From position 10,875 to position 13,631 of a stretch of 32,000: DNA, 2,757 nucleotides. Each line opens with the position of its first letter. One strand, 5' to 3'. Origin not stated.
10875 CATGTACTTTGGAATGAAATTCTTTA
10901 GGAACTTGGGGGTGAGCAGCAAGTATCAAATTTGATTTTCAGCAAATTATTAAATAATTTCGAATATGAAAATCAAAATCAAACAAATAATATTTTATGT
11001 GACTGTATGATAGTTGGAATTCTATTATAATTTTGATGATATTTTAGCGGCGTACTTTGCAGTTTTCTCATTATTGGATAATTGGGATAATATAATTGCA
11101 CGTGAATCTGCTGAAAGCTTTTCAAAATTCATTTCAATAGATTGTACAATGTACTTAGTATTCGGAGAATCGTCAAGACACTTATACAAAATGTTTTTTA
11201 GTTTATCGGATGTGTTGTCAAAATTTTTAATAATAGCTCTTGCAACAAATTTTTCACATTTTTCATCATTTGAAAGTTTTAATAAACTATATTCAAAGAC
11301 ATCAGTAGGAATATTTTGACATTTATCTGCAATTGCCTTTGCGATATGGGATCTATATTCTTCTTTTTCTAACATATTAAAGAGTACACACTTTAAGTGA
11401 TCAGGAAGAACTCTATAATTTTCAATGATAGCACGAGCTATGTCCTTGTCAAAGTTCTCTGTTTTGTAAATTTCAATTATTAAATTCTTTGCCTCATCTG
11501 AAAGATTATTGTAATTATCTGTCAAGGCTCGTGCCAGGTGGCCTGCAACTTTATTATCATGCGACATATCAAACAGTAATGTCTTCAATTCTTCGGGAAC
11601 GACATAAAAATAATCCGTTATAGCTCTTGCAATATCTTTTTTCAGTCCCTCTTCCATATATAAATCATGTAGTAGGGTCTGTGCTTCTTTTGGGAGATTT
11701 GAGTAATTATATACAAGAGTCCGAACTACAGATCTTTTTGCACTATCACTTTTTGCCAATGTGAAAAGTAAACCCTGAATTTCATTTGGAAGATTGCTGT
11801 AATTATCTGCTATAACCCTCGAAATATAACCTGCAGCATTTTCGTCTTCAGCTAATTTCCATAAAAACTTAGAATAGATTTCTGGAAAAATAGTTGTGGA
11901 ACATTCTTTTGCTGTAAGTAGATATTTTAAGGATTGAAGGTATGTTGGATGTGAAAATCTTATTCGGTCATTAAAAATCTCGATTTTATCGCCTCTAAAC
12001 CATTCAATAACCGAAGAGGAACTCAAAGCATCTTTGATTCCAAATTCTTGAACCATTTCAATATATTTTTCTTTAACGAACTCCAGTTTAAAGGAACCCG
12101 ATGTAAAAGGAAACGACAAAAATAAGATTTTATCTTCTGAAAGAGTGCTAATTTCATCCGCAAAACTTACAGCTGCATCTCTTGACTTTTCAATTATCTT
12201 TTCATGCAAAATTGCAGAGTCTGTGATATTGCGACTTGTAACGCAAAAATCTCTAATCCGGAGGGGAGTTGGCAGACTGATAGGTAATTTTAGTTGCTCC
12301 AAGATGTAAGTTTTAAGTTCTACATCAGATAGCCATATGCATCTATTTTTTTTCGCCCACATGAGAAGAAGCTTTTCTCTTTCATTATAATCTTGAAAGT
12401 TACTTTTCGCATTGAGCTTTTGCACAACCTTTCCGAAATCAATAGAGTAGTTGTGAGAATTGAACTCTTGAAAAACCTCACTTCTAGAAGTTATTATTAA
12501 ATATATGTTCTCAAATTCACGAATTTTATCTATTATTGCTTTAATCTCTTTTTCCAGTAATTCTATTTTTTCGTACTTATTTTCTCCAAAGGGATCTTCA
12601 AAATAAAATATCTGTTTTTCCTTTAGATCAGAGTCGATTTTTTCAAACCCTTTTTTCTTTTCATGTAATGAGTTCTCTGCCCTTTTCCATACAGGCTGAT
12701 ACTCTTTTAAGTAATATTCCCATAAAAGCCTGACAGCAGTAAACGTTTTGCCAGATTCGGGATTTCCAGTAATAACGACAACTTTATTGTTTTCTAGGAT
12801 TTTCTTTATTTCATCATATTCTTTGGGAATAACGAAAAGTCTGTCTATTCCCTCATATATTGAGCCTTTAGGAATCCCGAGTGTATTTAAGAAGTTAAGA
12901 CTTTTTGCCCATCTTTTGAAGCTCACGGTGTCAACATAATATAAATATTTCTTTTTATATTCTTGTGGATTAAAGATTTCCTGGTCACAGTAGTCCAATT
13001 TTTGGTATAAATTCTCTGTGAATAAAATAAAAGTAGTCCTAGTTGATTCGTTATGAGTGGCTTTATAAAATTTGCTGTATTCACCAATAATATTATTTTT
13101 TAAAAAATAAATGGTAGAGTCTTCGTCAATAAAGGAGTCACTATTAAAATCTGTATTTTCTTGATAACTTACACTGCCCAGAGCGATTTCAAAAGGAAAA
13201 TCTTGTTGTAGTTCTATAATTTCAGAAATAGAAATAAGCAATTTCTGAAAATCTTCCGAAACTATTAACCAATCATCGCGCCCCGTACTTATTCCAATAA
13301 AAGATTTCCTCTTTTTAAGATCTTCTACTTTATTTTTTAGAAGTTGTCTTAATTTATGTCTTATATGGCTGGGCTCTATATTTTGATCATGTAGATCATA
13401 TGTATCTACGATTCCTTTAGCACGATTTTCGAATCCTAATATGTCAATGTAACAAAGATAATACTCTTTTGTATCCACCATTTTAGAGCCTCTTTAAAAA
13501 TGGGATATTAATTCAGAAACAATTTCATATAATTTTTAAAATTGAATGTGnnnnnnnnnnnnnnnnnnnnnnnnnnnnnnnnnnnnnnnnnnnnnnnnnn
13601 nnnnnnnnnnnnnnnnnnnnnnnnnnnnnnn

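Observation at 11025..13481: NLR/STAND-like gene embedded in the CRISPR locus, with an N-terminal domain resembling a Cas10/GGDEF-type palm (GRDD)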

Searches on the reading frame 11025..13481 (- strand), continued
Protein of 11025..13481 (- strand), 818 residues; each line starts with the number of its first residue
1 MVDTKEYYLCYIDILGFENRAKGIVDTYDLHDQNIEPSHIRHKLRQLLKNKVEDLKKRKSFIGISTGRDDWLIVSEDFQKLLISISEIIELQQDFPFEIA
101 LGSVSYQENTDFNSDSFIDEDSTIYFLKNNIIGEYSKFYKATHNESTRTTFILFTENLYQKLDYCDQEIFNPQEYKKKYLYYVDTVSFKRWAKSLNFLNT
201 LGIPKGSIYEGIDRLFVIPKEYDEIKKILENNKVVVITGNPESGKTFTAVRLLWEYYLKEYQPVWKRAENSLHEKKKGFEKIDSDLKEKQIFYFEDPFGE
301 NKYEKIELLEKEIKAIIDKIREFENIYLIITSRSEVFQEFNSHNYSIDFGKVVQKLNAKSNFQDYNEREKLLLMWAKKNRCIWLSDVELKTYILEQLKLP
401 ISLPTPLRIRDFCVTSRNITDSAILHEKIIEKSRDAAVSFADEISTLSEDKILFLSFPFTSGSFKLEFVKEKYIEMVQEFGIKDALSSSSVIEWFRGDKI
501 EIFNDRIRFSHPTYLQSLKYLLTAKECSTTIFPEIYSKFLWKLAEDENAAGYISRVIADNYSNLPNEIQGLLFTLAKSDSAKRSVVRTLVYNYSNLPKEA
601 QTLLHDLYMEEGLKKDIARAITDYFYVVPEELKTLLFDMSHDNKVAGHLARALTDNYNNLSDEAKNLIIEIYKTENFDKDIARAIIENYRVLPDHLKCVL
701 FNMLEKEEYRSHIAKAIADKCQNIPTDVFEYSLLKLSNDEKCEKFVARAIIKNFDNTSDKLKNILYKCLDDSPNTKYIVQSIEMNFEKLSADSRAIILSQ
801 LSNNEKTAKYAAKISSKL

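Call 63: search_protein_families(library=pfam, alignment_id=A5, max_evalue=0.00001)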
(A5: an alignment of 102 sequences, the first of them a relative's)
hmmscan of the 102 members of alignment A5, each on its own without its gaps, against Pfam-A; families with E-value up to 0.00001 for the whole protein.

A. member 1, L007:1599-2438:+ (280 aa): 1 family
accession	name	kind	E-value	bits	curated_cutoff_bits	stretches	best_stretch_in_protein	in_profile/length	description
PF12730.13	ABC2_membrane_4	-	1.2e-10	42.1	27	1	7-193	1-172/179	ABC-2 family transporter protein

B. families by the number of members that match (of 102 scanned): 125 families (the first 25 are shown)
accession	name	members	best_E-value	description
PF13614.12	AAA_31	3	1.1e-33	AAA domain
PF02384.22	N6_Mtase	3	2.6e-18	N-6 DNA Methylase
PF01656.29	CbiA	3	1.2e-15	CobQ/CobB/MinD/ParA nucleotide binding domain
PF02374.21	ArsA_ATPase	2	8.3e-49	Anion-transporting ATPase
PF07669.17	Eco57I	2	7e-38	Eco57I restriction-modification methylase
PF04055.27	Radical_SAM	2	2.1e-27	Radical SAM superfamily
PF00515.34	TPR_1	2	3.5e-27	Tetratricopeptide repeat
PF00589.27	Phage_integrase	2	1.3e-25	Phage integrase family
PF00582.32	Usp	2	5e-25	Universal stress protein family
PF07719.23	TPR_2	2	8.6e-22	Tetratricopeptide repeat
PF13414.12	TPR_11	2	1e-21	TPR repeat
PF00288.32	GHMP_kinases_N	2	1e-17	GHMP kinases N terminal domain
PF01850.27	PIN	2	2.8e-17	PIN domain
PF13181.12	TPR_8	2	5.1e-16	Tetratricopeptide repeat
PF13431.12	TPR_17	2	2.4e-15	Tetratricopeptide repeat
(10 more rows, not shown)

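Call 64: search_protein_families(library=padloc, alignment_id=A5, max_evalue=1e-8)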
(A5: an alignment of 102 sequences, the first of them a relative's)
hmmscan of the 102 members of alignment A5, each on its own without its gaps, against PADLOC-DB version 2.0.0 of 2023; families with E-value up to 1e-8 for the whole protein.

A. member 1, L007:1599-2438:+ (280 aa): 0 families

B. families by the number of members that match (of 102 scanned): 175 families (the first 25 are shown)
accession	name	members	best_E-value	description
PDLC04134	mad2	4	3.6e-19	mads_2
PDLC03335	MTase_II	2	8.5e-27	Type II methyltransferase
PDLC03021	MTase_I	2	6.1e-16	Type I methyltransferase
PDLC03610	REase_MTase_IIG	1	7.2e-261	Type IIG restriction enzyme-methyltransferase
PDLC03604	REase_MTase_IIG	1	7.7e-162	Type IIG restriction enzyme-methyltransferase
PDLC03759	RT_UG21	1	2.7e-130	DRT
PDLC03631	REase_MTase_IIG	1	1.1e-112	Type IIG restriction enzyme-methyltransferase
PDLC03756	RT_UG19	1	7.3e-66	DRT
PDLC03663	mREase_IV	1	8.6e-60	Type IV methyl-directed restriction enzyme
PDLC03597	REase_MTase_IIG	1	9.4e-59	Type IIG restriction enzyme-methyltransferase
PDLC00132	GajB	1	1.6e-57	UrvD helicase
PDLC03761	RT_UG23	1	6e-56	DRT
PDLC03771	RT_UG32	1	1.6e-50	DRT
PDLC03051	REase_MTase_I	1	2.6e-50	Type I restriction enzyme-methyltransferase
PDLC00117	GajB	1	2.2e-49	UrvD helicase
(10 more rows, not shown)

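Call 75: search_protein_families(library=ncbifam, proteins=[L002:12879-14912:+, L002:14899-15948:+, L002:15941-16753:+, L002:6053-6700:-, L002:245-727:+, L002:17944-18423:+], max_evalue=0.01)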
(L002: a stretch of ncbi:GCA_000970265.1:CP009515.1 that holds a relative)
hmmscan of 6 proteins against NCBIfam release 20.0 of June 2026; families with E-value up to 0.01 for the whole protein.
L002:12879-14912:+ (677 aa): 0 families

L002:14899-15948:+ (349 aa): 0 families

L002:15941-16753:+ (270 aa): 2 families
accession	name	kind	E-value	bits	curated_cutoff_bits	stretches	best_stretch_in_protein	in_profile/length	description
TIGR02581.1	cas_cyan_RAMP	equivalog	1.6e-08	34.5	108.05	1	11-195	10-166/216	type III CRISPR-associated RAMP protein Csx7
TIGR02582.1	cas7_TM1809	equivalog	0.0029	17.6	90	0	13-59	12-62/203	type III-A CRISPR-associated RAMP protein Csm3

L002:6053-6700:- (215 aa): 0 families

L002:245-727:+ (160 aa): 1 family
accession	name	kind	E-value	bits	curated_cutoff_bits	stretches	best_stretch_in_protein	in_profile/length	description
TIGR04416.1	group_II_RT_mat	equivalog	1.8e-16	60.2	300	1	21-141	232-351/353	group II intron reverse transcriptase/maturase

L002:17944-18423:+ (159 aa): 0 families

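Call 76: find_encoding_contigs(protein=P0005, flank=10000, max_places=2)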
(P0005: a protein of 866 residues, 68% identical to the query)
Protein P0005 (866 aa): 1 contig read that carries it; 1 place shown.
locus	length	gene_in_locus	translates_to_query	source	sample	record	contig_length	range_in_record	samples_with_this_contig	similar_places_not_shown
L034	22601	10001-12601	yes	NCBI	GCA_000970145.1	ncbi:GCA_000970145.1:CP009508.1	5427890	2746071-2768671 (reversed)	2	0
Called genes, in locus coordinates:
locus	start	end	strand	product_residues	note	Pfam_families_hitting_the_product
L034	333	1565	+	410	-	PF00078:RVT_1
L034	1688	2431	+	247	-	PF17955:Cas6b_N, PF17262:Cas6b_C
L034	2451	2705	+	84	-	PF03787:RAMPs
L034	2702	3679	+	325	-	PF03787:RAMPs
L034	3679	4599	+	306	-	PF03787:RAMPs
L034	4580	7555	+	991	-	-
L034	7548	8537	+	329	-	PF03787:RAMPs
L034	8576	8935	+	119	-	-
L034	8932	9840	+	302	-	-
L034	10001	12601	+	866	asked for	PF20720:nSTAND3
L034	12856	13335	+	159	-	PF20603:Bact_hydrolase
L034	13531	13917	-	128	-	-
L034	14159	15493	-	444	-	-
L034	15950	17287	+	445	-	PF04087:DUF389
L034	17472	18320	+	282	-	PF02353:CMAS, PF03848:TehB, PF13489:Methyltransf_23, PF05175:MTS, PF13847:Methyltransf_31, PF08241:Methyltransf_11, PF08242:Methyltransf_12, PF13649:Methyltransf_25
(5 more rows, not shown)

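Call 77: find_encoding_contigs(protein=P0003, flank=10000, max_places=3)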
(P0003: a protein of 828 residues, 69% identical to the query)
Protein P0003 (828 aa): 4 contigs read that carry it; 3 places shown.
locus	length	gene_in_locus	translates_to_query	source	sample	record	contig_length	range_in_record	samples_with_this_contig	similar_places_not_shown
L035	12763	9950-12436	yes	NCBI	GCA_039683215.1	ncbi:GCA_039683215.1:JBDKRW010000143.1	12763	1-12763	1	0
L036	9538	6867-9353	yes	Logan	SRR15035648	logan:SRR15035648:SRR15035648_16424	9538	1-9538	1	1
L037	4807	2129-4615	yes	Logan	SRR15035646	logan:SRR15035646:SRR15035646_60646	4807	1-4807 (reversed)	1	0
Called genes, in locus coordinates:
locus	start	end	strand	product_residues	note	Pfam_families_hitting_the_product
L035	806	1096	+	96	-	-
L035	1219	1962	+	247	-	PF17955:Cas6b_N, PF17262:Cas6b_C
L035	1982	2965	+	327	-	PF03787:RAMPs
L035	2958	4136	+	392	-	PF03787:RAMPs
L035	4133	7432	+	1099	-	-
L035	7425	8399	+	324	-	PF03787:RAMPs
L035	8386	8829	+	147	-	-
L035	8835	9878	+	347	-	PF03787:RAMPs (weak)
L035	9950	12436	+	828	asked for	PF20720:nSTAND3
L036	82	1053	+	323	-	PF03787:RAMPs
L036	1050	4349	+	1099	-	-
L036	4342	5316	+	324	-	PF03787:RAMPs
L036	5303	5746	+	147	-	-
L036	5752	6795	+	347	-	PF03787:RAMPs (weak)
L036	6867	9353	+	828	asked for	PF20720:nSTAND3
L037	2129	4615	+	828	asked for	PF20720:nSTAND3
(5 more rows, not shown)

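Call 81: search_protein_families(library=pfam, proteins=[P0024, P0020, P0010], max_evalue=0.0001)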
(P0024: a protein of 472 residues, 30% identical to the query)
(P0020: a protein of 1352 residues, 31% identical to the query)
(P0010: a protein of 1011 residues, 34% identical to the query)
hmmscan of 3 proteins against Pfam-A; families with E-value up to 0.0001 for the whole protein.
P0024 (472 aa): 0 families

P0020 (1352 aa): 1 family
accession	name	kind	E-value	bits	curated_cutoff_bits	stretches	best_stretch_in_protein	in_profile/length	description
PF20720.3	nSTAND3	-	1.4e-20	74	27.2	1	217-378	1-151/155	Novel STAND NTPase 3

P0010 (1011 aa): 8 families
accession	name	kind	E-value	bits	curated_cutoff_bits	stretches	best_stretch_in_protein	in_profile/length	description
PF20720.3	nSTAND3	-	2.6e-20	73.1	27.2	1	297-460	1-151/155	Novel STAND NTPase 3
PF19826.4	DUF6307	-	5.8e-08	33.4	25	0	626-650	19-43/43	Family of unknown function (DUF6307)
PF13401.12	AAA_22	-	2.7e-06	28.2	27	0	312-359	4-50/130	AAA domain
PF03461.20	TRCF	-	5.5e-06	27.1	25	0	689-717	28-56/95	TRCF domain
PF11269.13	DUF3069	-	1.1e-05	26.1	25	0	641-710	3-66/119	Protein of unknown function (DUF3069)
PF13324.12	GCIP_N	-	1.2e-05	25.9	27.5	0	689-719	92-122/144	Grap2 and cyclin-D-interacting, N-terminal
PF25721.1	T4_Y03C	-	2.2e-05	25.1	27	0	763-786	51-74/85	Phage T4 Y03C protein family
PF25199.1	nSTAND_NTPase5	-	4.7e-05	23.7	34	0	308-359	36-87/145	Novel STAND NTPase 5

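Call 87: find_encoding_contigs(protein=P0007, flank=10000, max_places=2)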
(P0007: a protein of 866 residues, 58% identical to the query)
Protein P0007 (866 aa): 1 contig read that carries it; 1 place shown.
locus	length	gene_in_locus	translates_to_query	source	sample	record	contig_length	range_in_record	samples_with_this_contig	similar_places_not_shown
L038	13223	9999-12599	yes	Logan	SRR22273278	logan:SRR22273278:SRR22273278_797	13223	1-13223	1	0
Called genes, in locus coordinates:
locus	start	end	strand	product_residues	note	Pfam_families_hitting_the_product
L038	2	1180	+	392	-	?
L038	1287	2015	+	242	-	PF17955:Cas6b_N, PF17262:Cas6b_C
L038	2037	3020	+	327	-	PF03787:RAMPs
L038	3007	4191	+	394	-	PF03787:RAMPs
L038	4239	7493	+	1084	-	-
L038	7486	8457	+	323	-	PF03787:RAMPs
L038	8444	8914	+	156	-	-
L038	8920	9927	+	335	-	PF03787:RAMPs (faint)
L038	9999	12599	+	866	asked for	PF20720:nSTAND3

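Call 88: find_encoding_contigs(protein=P0015, flank=10000, max_places=2)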
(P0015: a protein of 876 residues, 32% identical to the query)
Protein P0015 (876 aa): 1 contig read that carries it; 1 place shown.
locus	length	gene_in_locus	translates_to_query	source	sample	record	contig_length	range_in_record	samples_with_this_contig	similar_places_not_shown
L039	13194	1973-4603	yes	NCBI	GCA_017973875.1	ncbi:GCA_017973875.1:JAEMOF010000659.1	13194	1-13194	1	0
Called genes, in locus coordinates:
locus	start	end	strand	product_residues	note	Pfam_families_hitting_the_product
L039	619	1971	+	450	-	PF01637:ATPase_2 (faint), PF13173:AAA_14, PF13635:DUF4143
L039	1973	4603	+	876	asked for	PF20720:nSTAND3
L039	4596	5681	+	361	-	PF01266:DAO (faint)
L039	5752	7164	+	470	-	PF00682:HMGL-like, PF22617:HCS_D2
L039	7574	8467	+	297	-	PF01145:Band_7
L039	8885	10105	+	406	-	PF00633:HHH (faint), PF20582:UPF0758_N, PF04002:RadC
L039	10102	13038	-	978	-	PF04313:HSDR_N, PF00270:DEAD, PF04851:ResIII, PF18766:SWI2_SNF2, PF22679:T1R_D3-like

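Call 89: find_encoding_contigs(protein=P0013, flank=10000, max_places=2)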
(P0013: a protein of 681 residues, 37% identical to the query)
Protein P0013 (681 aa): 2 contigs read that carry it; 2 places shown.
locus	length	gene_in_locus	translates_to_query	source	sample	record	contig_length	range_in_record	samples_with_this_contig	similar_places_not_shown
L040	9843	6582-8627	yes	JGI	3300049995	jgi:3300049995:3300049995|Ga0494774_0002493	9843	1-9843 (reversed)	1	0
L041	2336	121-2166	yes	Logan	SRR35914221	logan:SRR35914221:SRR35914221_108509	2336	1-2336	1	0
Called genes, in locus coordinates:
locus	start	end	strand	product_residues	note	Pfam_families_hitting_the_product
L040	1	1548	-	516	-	?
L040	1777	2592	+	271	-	PF23023:Anti-Pycsar_Apyc1 (weak), PF00753:Lactamase_B (weak), PF13483:Lactamase_B_3 (faint), PF12706:Lactamase_B_2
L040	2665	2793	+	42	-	-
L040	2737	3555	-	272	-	PF00528:BPD_transp_1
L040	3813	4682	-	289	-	PF00528:BPD_transp_1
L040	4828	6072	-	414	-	PF01547:SBP_bac_1, PF13416:SBP_bac_8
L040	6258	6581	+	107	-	-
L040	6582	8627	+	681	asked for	PF20720:nSTAND3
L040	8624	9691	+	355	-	PF02163:Peptidase_M50, PF00571:CBS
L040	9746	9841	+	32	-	?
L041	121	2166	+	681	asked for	PF20720:nSTAND3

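Call 95: search_protein_families(library=pfam, proteins=[L002:12879-14912:+, L002:14899-15948:+, L002:15941-16753:+], max_evalue=1)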
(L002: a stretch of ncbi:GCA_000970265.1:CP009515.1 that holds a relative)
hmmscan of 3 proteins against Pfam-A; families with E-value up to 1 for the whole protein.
L002:12879-14912:+ (677 aa): 1 family
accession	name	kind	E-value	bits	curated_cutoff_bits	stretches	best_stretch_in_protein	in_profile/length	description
PF10494.15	Stk19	-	0.21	11.5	27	0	577-647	167-229/278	Inactive serine-threonine protein kinase 19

L002:14899-15948:+ (349 aa): 0 families

L002:15941-16753:+ (270 aa): 1 family
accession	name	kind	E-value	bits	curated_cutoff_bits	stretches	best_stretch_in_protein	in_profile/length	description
PF03787.20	RAMPs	-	4.1e-06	27.8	22.1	1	10-264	1-189/189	RAMP superfamily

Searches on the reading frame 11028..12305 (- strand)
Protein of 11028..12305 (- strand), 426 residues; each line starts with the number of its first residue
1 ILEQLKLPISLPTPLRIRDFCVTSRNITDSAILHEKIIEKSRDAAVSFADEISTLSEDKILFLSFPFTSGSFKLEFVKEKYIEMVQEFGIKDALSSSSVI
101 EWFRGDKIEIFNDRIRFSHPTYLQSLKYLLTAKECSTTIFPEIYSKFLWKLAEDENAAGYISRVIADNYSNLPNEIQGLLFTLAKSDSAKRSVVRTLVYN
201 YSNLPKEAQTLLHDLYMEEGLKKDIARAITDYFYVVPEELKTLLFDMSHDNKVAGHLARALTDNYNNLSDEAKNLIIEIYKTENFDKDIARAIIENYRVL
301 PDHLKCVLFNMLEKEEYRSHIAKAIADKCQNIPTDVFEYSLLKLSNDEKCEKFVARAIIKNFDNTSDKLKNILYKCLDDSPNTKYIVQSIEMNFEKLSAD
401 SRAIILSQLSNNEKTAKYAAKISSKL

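Call 8: search_protein_families(library=pfam, proteins=[window:11028-12305:-], max_evalue=10)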
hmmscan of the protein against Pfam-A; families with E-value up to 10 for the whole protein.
seq(426 aa): 9 families
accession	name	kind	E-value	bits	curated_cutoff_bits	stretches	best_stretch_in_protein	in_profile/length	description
PF01465.25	GRIP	-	0.0038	17.5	24.4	1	303-326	6-31/44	GRIP domain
PF02330.21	MAM33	-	0.037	14.4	21.9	1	183-233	140-193/212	Mitochondrial glycoprotein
PF12069.13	DUF3549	-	0.042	13.4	27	0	287-329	181-223/340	Protein of unknown function (DUF3549)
PF13320.12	GH123_cat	-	0.055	13.3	23.1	1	70-165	68-156/324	Glycoside hydrolase 123, catalytic domain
PF23593.1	HEAT_ATR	-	0.057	13.8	27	1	132-211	10-91/99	Serine/threonine-protein kinase ATR-like, HEAT repeats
PF12227.13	DUF3603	-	0.11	12.3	23.7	1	203-246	21-64/214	Protein of unknown function (DUF3603)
PF05388.16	Carbpep_Y_N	-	0.16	12.8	25.8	0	238-275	46-83/127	Carboxypeptidase Y pro-peptide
PF17921.7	Integrase_H2C2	-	0.22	12.1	25.5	1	236-261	1-25/59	Integrase zinc binding domain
PF14551.11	MCM_N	-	0.54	11.2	24.9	1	267-315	28-76/95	MCM N-terminal domain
